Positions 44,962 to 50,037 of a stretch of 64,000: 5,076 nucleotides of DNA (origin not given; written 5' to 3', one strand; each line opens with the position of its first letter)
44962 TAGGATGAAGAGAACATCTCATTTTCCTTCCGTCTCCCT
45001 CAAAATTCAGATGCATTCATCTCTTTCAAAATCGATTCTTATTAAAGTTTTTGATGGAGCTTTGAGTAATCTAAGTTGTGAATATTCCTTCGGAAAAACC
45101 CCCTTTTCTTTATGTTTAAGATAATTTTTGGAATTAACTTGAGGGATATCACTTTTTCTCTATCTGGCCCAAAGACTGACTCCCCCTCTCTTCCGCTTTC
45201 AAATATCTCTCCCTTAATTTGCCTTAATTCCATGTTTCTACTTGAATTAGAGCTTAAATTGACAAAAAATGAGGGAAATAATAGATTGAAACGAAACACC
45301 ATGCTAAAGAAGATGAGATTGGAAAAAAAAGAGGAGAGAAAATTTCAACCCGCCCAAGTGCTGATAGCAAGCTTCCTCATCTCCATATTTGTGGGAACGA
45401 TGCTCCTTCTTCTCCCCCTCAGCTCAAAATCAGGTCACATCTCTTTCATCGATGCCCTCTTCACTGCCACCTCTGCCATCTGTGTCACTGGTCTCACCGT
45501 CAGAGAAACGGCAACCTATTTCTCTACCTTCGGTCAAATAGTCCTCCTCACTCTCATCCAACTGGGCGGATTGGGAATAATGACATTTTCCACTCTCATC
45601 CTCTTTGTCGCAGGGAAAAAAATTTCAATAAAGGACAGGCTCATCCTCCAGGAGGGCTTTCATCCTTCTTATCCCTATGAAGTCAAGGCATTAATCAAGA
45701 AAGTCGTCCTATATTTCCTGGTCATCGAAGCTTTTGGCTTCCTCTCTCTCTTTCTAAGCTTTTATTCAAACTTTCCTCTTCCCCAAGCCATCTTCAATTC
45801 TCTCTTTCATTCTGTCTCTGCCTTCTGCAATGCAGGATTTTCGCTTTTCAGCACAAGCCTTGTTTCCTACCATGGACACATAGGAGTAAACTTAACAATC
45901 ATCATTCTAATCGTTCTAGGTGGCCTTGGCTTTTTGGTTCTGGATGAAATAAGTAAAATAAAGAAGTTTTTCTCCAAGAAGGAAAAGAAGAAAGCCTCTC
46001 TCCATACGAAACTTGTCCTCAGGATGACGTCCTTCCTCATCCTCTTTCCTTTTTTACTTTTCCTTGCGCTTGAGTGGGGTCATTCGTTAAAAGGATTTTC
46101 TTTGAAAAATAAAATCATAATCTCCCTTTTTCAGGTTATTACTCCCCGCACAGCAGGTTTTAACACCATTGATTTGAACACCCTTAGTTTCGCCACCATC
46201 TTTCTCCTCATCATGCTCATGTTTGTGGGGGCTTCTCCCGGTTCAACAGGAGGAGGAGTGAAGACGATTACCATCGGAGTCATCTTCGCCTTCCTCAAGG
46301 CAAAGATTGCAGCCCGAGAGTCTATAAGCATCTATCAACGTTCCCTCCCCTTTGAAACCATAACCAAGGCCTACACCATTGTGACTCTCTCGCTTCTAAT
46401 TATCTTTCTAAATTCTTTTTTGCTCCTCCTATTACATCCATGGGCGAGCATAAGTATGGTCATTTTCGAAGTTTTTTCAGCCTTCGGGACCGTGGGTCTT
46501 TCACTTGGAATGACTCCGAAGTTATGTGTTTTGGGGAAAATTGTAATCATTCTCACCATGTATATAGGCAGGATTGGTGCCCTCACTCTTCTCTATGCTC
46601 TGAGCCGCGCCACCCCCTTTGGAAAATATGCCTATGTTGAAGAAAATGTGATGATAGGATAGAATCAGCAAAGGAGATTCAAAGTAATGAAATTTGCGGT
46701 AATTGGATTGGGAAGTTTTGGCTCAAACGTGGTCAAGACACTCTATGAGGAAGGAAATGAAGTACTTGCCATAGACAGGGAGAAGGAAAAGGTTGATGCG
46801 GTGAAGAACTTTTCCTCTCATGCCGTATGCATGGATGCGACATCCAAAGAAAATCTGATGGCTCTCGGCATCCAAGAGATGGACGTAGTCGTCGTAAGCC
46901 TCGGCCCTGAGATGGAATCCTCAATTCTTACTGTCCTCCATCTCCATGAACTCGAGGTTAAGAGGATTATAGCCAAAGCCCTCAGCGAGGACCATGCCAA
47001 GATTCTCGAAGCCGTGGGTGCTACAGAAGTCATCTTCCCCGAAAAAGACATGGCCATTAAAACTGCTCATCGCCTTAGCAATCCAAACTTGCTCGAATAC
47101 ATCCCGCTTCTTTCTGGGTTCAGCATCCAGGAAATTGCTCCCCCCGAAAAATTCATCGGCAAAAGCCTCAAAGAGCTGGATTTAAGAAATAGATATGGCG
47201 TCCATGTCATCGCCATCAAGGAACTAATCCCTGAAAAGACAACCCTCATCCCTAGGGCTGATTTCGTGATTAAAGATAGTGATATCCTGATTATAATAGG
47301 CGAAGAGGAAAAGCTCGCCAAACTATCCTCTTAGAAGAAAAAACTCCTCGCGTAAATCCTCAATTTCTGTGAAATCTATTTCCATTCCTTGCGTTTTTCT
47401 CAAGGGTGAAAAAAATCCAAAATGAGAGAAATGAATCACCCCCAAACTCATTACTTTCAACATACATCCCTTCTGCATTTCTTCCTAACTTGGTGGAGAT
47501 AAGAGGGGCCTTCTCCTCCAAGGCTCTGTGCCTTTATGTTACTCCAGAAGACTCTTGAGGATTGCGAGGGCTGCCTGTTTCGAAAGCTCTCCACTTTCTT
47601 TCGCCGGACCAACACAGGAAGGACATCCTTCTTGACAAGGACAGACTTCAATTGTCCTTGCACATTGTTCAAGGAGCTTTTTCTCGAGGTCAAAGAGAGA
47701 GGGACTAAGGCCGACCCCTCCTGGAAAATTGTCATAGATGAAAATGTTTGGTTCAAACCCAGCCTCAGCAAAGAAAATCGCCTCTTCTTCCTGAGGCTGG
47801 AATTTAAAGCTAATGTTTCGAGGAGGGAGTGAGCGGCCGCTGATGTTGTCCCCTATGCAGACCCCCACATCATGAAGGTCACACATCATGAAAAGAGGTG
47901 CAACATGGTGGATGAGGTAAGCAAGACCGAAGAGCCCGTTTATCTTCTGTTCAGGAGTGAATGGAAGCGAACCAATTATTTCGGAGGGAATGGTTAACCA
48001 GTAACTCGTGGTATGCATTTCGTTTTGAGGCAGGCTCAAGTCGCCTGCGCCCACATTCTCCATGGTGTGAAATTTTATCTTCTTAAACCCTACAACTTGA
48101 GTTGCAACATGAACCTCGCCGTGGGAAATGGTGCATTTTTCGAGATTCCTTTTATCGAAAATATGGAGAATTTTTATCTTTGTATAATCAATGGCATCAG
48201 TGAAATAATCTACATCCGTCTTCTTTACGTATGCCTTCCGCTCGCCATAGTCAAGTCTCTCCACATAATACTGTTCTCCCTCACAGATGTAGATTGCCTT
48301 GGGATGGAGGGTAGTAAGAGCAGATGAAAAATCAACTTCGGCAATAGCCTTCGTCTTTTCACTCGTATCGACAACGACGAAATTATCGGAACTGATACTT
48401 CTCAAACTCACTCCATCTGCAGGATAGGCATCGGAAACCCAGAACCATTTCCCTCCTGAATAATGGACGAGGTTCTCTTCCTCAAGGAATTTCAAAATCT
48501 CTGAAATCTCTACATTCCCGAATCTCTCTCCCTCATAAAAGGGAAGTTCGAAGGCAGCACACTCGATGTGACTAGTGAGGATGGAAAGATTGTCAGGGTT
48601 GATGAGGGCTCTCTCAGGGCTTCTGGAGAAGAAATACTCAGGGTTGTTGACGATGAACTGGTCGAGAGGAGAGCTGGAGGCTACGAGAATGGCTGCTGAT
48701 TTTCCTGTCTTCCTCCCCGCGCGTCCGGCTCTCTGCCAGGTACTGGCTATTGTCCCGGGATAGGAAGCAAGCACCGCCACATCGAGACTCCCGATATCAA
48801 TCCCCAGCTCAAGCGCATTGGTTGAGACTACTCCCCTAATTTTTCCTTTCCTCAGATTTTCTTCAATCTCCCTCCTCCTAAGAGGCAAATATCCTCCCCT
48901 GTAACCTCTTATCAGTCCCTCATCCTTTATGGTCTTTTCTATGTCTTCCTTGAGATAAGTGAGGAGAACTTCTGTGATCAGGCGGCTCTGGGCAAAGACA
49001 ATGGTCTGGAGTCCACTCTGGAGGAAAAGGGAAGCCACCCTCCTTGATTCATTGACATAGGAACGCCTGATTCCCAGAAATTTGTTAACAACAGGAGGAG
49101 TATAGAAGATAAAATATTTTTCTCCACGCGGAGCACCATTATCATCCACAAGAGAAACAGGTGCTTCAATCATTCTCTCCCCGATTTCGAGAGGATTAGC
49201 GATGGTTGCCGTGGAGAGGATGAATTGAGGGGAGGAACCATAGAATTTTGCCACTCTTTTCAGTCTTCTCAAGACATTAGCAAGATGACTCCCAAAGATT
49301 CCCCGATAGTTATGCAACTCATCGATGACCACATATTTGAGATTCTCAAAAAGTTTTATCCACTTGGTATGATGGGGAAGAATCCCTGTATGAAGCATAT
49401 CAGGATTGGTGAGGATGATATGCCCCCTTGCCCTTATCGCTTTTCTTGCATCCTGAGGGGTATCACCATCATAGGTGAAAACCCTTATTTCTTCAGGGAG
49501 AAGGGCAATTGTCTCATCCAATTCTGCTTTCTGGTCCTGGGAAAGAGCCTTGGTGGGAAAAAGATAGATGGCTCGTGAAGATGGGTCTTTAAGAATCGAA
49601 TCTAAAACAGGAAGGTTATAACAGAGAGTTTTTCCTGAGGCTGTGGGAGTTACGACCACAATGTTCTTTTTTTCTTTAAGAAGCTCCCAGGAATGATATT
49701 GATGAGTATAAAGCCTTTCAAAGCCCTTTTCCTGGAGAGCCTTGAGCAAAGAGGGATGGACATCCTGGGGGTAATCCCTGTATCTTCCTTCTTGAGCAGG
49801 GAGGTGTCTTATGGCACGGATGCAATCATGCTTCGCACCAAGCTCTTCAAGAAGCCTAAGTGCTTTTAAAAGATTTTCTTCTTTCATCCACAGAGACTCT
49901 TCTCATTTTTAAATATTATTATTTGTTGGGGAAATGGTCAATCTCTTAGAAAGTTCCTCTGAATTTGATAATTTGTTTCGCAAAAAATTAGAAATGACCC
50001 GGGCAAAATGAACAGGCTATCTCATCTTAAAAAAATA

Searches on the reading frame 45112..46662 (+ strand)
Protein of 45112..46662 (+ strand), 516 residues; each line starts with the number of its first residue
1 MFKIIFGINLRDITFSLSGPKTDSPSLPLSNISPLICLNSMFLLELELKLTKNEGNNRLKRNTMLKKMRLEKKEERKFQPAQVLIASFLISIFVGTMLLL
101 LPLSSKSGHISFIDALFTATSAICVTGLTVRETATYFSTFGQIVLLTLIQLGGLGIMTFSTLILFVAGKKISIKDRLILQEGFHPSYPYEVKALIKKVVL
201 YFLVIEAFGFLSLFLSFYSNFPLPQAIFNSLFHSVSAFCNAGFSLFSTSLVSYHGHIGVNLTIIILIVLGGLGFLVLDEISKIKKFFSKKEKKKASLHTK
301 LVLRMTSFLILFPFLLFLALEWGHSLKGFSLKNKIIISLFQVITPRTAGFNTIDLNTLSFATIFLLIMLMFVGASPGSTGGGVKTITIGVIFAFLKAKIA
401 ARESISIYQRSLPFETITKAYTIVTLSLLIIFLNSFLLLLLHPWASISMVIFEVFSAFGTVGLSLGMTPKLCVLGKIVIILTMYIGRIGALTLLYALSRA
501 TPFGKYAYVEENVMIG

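Call 13: search_protein_families(library=pfam, proteins=[window:45112-46662:+], max_evalue=0.001)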
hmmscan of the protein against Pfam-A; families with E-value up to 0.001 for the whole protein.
window:45112-46662:+ (516 aa): 1 family
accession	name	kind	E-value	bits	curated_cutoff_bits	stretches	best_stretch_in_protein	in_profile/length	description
PF02386.22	TrkH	-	6.3e-61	206.8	27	1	76-503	31-496/502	Cation transport protein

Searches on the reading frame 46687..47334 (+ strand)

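Call 13: search_protein_families(library=pfam, proteins=[window:46687-47334:+], max_evalue=0.001)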
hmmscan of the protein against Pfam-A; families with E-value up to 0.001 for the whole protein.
window:46687-47334:+ (215 aa): 12 families
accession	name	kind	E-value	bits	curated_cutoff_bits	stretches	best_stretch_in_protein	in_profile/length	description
PF02254.24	TrkA_N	-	2.2e-27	96.1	23.8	1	3-118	1-116/116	TrkA-N domain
PF02080.26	TrkA_C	-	4.8e-14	52.5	27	1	150-214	6-67/71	TrkA-C domain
PF03807.23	F420_oxidored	-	3.6e-07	31.1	21.6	1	2-86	1-80/94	NADP oxidoreductase coenzyme F420-dependent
PF03446.21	NAD_binding_2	-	1.7e-06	28.5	21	1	2-72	1-63/161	NAD binding domain of 6-phosphogluconate dehydrogenase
PF13460.12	NAD_binding_10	-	2.1e-05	24.9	27.2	1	9-95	4-94/184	NAD(P)H-binding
PF03435.24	Sacchrp_dh_NADP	-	2.3e-05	25.2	25.1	1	4-77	2-80/129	Saccharopine dehydrogenase NADP binding domain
PF01488.26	Shikimate_DH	-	2.7e-05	24.7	24.3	1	2-75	14-86/138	Shikimate / quinate 5-dehydrogenase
PF00107.32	ADH_zinc_N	-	3.5e-05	24.2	31.8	0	12-84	3-79/129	Zinc-binding dehydrogenase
PF02558.23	ApbA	-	0.00024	21.2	22.2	1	4-46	2-43/150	Ketopantoate reductase PanE/ApbA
PF01262.27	AlaDh_PNT_C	-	0.00038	20.4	23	1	2-71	30-99/214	Alanine dehydrogenase/PNT, C-terminal domain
PF03721.20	UDPG_MGDP_dh_N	-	0.00057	19.9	27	0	1-44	1-44/187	UDP-glucose/GDP-mannose dehydrogenase family, NAD binding domain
PF01210.29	NAD_Gly3P_dh_N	-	0.00076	19.9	23.1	0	3-44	2-43/158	NAD-dependent glycerol-3-phosphate dehydrogenase N-terminus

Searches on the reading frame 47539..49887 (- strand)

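Call 13: search_protein_families(library=pfam, proteins=[window:47539-49887:-], max_evalue=0.001)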
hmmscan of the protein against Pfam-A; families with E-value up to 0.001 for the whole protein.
window:47539-49887:- (782 aa): 6 families
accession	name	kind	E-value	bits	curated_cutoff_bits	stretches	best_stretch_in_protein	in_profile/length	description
PF00270.35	DEAD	-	3.6e-32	111.8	26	1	61-231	2-162/167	DEAD/DEAH box helicase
PF00271.37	Helicase_C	-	7.2e-17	62.1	23.5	1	289-393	12-109/110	Helicase conserved C-terminal domain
PF09369.15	MZB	-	1.8e-15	57.8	24.2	1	655-759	1-80/80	MrfA Zn-binding domain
PF22982.3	WHD_HRQ1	-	1.3e-09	39.4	27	1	429-498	1-70/70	ATP-dependent helicase HRQ1, winged helix domain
PF04851.21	ResIII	-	2.5e-07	31.2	22.5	1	52-229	20-162/164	Type III restriction enzyme, res subunit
PF22590.2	Cas3-like_C_2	-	0.00038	21.1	27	0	345-393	51-104/106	CRISPR-associated nuclease/helicase Cas3, C-terminal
